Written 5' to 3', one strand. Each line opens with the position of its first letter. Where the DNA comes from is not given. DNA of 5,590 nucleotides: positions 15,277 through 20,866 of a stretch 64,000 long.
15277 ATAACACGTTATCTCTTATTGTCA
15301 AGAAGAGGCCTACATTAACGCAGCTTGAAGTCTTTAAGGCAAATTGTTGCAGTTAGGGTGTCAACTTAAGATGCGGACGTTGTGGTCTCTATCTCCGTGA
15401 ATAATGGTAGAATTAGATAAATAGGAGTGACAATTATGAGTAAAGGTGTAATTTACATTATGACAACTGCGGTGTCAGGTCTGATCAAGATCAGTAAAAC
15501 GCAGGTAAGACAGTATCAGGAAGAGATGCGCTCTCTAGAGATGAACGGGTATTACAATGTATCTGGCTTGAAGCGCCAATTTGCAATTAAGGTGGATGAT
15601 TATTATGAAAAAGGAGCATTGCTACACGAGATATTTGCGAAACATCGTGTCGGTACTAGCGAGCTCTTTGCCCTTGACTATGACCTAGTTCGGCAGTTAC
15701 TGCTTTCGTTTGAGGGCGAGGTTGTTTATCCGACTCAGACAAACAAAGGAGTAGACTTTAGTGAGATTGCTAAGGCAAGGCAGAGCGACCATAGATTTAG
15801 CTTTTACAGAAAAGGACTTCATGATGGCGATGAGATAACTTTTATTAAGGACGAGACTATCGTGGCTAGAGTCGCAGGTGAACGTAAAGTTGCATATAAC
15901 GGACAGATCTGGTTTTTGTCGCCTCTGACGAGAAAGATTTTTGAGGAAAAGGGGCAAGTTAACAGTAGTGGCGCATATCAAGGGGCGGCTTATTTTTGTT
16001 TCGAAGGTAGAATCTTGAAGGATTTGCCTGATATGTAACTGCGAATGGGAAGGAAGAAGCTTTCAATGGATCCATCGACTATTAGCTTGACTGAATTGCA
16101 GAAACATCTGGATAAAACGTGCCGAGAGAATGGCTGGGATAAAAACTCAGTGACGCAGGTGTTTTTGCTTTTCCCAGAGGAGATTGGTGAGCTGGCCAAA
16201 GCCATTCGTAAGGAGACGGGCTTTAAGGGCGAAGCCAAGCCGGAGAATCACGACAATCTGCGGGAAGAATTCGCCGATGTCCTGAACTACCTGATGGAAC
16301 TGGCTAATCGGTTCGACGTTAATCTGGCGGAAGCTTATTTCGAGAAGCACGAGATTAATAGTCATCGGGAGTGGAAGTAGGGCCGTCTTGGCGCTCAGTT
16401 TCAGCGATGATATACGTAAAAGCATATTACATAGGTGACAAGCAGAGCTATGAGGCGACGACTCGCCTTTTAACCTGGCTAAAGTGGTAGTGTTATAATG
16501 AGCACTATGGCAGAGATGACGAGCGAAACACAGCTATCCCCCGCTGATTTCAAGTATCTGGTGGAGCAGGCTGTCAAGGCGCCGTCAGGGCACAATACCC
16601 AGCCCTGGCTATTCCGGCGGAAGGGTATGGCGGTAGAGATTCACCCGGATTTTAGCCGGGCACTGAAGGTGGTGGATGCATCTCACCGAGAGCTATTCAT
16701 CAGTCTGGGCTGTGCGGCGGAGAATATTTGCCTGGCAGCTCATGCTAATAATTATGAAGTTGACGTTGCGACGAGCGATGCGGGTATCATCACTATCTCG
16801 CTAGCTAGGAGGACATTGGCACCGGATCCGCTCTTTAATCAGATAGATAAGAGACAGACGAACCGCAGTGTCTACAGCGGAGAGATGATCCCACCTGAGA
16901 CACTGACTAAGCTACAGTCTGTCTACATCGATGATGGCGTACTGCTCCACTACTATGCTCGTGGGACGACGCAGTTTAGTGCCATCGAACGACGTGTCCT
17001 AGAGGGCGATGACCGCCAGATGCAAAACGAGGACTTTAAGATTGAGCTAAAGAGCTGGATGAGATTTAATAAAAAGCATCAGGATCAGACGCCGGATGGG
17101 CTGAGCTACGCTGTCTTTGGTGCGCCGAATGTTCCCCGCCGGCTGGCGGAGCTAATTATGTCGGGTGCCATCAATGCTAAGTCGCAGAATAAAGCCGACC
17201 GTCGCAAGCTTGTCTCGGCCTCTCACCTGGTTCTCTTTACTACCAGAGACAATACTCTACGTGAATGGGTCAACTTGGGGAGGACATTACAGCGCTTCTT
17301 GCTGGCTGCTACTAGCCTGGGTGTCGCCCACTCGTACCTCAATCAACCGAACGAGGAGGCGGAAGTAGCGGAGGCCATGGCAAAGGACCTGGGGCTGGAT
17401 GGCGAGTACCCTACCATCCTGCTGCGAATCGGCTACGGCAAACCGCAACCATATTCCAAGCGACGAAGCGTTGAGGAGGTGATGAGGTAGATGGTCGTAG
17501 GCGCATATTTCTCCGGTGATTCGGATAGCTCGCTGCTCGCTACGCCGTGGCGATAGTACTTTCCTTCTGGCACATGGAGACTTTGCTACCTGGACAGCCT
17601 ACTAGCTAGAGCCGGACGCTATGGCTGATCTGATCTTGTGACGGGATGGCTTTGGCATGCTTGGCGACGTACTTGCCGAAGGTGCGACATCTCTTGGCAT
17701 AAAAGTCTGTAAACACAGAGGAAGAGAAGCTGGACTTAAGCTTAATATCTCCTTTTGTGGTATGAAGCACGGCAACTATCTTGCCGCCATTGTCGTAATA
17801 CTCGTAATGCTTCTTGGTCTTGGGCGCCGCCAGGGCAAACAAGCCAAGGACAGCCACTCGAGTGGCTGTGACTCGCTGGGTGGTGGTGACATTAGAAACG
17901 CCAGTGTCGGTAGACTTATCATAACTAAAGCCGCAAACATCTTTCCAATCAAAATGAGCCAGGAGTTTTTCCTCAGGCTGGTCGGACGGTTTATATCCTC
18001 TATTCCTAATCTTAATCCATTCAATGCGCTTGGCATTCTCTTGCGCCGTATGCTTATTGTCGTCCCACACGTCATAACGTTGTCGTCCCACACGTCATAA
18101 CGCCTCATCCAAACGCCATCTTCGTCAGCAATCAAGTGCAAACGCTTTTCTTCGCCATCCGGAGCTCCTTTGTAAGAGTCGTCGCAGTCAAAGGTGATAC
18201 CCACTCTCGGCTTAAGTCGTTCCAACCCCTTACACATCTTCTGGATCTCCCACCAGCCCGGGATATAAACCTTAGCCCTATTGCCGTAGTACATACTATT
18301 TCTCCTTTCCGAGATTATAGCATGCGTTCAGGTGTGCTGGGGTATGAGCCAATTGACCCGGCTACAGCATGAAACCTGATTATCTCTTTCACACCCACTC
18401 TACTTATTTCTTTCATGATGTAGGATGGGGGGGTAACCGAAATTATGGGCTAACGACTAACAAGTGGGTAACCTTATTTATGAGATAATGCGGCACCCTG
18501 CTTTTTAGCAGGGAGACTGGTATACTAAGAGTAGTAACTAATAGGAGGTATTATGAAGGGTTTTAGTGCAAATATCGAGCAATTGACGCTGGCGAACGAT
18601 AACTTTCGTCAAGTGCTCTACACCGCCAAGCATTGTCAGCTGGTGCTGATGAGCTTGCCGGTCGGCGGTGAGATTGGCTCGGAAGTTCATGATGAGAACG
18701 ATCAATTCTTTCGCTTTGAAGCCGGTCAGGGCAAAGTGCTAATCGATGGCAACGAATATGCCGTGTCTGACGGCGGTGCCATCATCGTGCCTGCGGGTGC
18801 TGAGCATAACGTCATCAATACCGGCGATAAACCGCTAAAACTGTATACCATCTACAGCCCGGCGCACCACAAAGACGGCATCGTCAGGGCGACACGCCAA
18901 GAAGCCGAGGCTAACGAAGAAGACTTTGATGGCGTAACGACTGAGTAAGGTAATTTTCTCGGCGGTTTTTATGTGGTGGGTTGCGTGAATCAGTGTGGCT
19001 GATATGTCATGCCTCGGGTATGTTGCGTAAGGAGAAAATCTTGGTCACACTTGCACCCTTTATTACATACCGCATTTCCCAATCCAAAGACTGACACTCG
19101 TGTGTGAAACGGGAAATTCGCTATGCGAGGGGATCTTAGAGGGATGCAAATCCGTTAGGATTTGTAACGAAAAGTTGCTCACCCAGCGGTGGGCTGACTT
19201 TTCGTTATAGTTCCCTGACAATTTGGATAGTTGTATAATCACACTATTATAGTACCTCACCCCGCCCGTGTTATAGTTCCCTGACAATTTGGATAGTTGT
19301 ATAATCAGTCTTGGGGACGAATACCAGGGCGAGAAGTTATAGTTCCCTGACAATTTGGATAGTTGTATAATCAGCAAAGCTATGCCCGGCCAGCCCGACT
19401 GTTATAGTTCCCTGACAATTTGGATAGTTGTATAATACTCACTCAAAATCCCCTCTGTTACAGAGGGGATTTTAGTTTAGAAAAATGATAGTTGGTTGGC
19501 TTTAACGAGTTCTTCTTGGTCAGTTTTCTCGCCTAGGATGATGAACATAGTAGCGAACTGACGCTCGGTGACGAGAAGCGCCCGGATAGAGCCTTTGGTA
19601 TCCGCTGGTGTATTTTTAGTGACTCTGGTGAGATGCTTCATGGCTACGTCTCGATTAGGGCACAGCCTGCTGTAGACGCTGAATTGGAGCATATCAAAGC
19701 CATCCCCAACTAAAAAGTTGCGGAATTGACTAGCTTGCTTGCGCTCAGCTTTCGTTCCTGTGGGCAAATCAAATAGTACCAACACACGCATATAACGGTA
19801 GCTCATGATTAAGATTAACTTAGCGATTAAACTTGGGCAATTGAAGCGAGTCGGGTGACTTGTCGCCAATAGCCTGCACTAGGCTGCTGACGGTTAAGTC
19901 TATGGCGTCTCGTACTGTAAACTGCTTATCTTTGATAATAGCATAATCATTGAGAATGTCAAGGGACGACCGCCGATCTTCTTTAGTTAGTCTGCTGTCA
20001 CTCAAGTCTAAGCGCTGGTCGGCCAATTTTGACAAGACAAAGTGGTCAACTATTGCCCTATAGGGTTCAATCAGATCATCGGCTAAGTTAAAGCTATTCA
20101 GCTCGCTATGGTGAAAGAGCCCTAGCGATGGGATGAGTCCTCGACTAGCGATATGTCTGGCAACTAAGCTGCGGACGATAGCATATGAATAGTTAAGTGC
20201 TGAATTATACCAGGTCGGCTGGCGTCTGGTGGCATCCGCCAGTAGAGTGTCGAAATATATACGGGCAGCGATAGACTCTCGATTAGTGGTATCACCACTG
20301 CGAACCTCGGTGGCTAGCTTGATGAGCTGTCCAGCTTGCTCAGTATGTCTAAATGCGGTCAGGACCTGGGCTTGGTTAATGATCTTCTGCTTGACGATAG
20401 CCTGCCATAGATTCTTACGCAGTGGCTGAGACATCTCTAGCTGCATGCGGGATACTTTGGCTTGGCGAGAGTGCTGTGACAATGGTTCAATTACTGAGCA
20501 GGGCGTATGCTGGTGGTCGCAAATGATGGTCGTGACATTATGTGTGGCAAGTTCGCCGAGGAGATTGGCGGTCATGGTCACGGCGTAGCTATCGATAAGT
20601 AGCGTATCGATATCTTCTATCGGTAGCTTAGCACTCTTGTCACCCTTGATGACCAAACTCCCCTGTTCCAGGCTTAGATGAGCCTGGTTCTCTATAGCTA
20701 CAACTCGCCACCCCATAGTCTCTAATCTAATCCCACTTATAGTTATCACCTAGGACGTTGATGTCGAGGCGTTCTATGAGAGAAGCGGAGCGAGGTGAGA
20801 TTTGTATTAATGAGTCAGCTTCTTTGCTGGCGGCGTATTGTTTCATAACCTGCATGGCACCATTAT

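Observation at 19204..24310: Complete, compact type II-C CRISPR-Cas9 locus in a CPR-like genomic background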

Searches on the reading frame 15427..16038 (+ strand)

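Call 13: search_protein_families(library=pfam, proteins=[window:15427-16038:+], max_evalue=0.01)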
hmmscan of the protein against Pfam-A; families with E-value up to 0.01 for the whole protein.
window:15427-16038:+ (203 aa): 0 families

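Call 68: search_protein_families(library=padloc, proteins=[window:15427-16038:+], max_evalue=0.001)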
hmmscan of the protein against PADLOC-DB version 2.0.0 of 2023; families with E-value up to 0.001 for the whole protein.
window:15427-16038:+ (203 aa): 3 families
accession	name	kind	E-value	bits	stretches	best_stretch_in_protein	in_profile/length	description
PDLC05040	PDC-S57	-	7.2e-53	177.8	1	4-131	1-128/229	-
PDLC05041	PDC-S57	-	6.1e-31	105.7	1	4-201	3-203/212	-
PDLC05043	PDC-S57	-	2.8e-17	61.1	1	112-200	129-212/221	-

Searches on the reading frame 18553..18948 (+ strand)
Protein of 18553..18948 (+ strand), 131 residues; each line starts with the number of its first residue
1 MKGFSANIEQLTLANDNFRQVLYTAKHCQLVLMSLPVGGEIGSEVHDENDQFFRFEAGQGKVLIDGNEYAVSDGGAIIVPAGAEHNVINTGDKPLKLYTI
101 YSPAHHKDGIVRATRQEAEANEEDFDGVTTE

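Call 13: search_protein_families(library=pfam, proteins=[window:18553-18948:+], max_evalue=0.01)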
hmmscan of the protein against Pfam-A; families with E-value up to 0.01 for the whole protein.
window:18553-18948:+ (131 aa): 4 families
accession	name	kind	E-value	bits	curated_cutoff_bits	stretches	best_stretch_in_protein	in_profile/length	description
PF07883.17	Cupin_2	-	2.5e-17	62.8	27.2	1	32-101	2-70/70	Cupin domain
PF02311.25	AraC_binding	-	5.8e-06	26.5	21.1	1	55-115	29-89/135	AraC-like ligand binding domain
PF11699.14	CENP-C_C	-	0.00013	22.6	29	1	34-98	18-82/85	Mif2/CENP-C like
PF01050.24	MannoseP_isomer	-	0.0016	19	23.6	1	55-112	55-113/116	Mannose-6-phosphate isomerase C-terminal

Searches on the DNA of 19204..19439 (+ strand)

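Call 30: search_dna_similar(query=window:19204-19439:+, collection=phages, mode=distant, max_evalue=10, max_rows=20)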
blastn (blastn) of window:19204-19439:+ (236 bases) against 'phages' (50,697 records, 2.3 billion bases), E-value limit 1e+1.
Records with a match: 1; places in all: 1; records where one place covers at least 80% of the query: 0.
Best place of each record, by identity: 90-95% 1.
By first word of the organism name: Shigella 1.
By host as written in the record: Shigella dysenteriae 1.
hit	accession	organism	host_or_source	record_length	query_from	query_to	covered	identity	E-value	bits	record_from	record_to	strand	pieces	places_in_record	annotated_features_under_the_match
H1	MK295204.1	Shigella phage vB_SdyM_006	Shigella dysenteriae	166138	1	222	43%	92.1%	8e-1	151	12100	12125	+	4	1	hypothetical protein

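Call 60: search_dna_similar(query=window:19204-19439:+, collection=plasmids, mode=distant, max_evalue=1, max_rows=10)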
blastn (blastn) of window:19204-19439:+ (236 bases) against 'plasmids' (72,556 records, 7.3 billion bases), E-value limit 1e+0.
No match.

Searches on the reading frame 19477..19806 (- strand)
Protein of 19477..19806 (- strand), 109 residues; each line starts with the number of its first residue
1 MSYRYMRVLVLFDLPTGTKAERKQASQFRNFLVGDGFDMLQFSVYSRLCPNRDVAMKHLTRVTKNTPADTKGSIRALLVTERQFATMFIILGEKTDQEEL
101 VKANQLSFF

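Call 7: search_protein_families(library=ncbifam, proteins=[window:19477-19806:-])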
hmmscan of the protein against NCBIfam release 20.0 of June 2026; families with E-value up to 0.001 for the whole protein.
window:19477-19806:- (109 aa): 1 family
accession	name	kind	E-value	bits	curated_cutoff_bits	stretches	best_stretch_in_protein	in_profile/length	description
TIGR01573.1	cas2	equivalog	1.8e-22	79.4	24.5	1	6-103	1-90/96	CRISPR-associated endonuclease Cas2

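Call 8: search_protein_families(library=pfam, proteins=[window:19477-19806:-])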
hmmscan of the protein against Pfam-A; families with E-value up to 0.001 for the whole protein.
window:19477-19806:- (109 aa): 1 family
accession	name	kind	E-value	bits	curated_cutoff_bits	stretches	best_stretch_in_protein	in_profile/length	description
PF09827.14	CRISPR_Cas2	-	3.6e-15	56.3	23.8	1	6-87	1-74/74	CRISPR associated protein Cas2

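Call 68: search_protein_families(library=padloc, proteins=[window:19477-19806:-], max_evalue=0.001)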
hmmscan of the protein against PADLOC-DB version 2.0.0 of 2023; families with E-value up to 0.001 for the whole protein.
window:19477-19806:- (109 aa): 11 families
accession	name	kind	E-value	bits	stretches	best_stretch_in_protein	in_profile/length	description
PDLC02068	Cas2_II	-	9.3e-41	136.7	1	1-108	18-118/137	-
PDLC01459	Cas2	-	8.8e-38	127.1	1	1-109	1-105/105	"CAS-I,CAS-II,CAS-III,CAS-IV,CAS-V,CAS-VI; acquisition_2"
PDLC02069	Cas2_II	-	1.9e-30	103.9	1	6-109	1-102/130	-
PDLC02072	Cas2_II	-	8.7e-30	100.8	1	1-69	1-69/72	-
PDLC01591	Cas2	-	2.6e-24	83.5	1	6-97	1-90/101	"CAS-I,CAS-II,CAS-III,CAS-IV,CAS-V,CAS-VI; acquisition_2"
PDLC00935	Cas2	-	4.7e-23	79.4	1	6-103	1-90/96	CRISPR-associated endonuclease Cas2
PDLC02073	Cas2_II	-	2.5e-22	77.1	1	1-48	1-48/49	-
PDLC01251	Cas2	-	1.9e-21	74.1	1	6-98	1-83/84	"CAS-I,CAS-II,CAS-III,CAS-IV,CAS-V,CAS-VI; acquisition_2"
PDLC02071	Cas2_II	-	4.2e-19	66.5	1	11-103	1-91/97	-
PDLC01649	Cas2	-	7e-15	53.1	1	6-84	1-70/70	"CAS-I,CAS-II,CAS-III,CAS-IV,CAS-V,CAS-VI; acquisition_2"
PDLC01748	Cas2_IIIa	-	1.3e-08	33.3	1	6-80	1-66/88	-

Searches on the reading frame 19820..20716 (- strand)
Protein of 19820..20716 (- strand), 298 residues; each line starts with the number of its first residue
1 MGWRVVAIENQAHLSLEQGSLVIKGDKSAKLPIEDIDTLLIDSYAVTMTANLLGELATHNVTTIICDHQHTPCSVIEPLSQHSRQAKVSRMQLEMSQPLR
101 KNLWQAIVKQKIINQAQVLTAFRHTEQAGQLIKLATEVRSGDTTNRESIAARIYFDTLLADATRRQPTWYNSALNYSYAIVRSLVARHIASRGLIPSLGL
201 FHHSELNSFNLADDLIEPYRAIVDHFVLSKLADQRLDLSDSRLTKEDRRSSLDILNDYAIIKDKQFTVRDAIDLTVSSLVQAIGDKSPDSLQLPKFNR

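Call 7: search_protein_families(library=ncbifam, proteins=[window:19820-20716:-])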
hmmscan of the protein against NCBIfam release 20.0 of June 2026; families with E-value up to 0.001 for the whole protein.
window:19820-20716:- (298 aa): 9 families
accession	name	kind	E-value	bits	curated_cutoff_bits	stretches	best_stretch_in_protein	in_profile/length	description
TIGR03639.1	cas1_NMENI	exception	3.8e-86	288.8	120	1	3-279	1-277/278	type II CRISPR-associated endonuclease Cas1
TIGR00287.1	cas1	equivalog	4.8e-25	88.3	71.7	1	9-284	6-320/327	CRISPR-associated endonuclease Cas1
TIGR04093.1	cas1_CYANO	exception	8.8e-16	57.7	385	1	11-240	9-265/334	type I-D CRISPR-associated endonuclease Cas1d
NF049935.1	cas4g_cas1g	exception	9.7e-14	50.7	560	1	9-240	221-477/546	CRISPR-associated endonuclease Cas4g/Cas1g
TIGR04329.1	cas1_PREFRAN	exception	4e-11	42.6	300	1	5-259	9-278/317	type V CRISPR-associated endonuclease Cas1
TIGR03640.1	cas1_DVULG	exception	8.5e-11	41.6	385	1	10-241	11-272/340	type I-C CRISPR-associated endonuclease Cas1c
TIGR03641.1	cas1_HMARI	exception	6.1e-07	29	304.1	1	8-235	5-249/324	type I-B CRISPR-associated endonuclease Cas1b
TIGR03983.1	cas1_MYXAN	equivalog_domain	4.4e-06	25.9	358.05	1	163-239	198-276/347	type I-MYXAN CRISPR-associated endonuclease Cas1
TIGR03638.1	cas1_ECOLI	exception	0.00022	20.6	215.6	0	29-211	38-213/269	type I-E CRISPR-associated endonuclease Cas1e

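Call 8: search_protein_families(library=pfam, proteins=[window:19820-20716:-])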
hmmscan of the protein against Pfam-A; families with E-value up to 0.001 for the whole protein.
window:19820-20716:- (298 aa): 1 family
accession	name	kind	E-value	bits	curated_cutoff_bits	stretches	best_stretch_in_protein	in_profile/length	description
PF01867.21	Cas_Cas1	-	6.1e-29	101.5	22.3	1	8-240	4-259/283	CRISPR associated protein Cas1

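Call 68: search_protein_families(library=padloc, proteins=[window:19820-20716:-], max_evalue=0.001)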
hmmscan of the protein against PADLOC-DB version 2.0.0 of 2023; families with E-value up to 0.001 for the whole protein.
window:19820-20716:- (298 aa): 28 families (the best 25 are shown)
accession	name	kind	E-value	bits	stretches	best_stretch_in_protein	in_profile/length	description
PDLC02061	Cas1_II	-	3e-104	346.6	1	1-294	30-303/335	-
PDLC00926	Cas1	-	1e-86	288.8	1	3-279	1-277/278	"CRISPR-associated endonuclease Cas1, subtype II/NMENI"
PDLC01333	Cas1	-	3.2e-86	287.1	1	3-278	1-269/270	"CAS-I,CAS-II,CAS-III,CAS-IV,CAS-V,CAS-VI; acquisition_1"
PDLC01741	Cas1_IIIa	-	2.3e-64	215.5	1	5-296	4-296/301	-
PDLC01248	Cas1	-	9.5e-50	167.7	1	8-283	5-287/289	"CAS-I,CAS-II,CAS-III,CAS-IV,CAS-V,CAS-VI; acquisition_1"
PDLC01449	Cas1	-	4.4e-45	152.1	1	4-283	2-280/285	"CAS-I,CAS-II,CAS-III,CAS-IV,CAS-V,CAS-VI; acquisition_1"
PDLC00928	Cas1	-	3.6e-36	122.8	1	6-283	3-313/315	Cas1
PDLC01608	Cas1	-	5.4e-29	99.5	1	7-242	3-254/276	"CAS-I,CAS-II,CAS-III,CAS-IV,CAS-V,CAS-VI; acquisition_1"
PDLC00927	Cas1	-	1.3e-25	88.3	1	9-284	6-320/327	CRISPR-associated endonuclease Cas1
PDLC01249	Cas1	-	2.4e-24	84.3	1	10-236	5-241/246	"CAS-I,CAS-II,CAS-III,CAS-IV,CAS-V,CAS-VI; acquisition_1"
PDLC02025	Cas1d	-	8.1e-22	76.1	1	8-258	7-273/316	-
PDLC02062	Cas1_II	-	9.2e-22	75.7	1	13-250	12-267/317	-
PDLC01747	Cas1g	-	1e-21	75.2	1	9-239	204-453/523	-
PDLC02063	Cas1_IIIb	-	3.1e-20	70.2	1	5-237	313-556/617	-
PDLC02064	Cas1a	-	5.3e-18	63.6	1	9-253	8-238/277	-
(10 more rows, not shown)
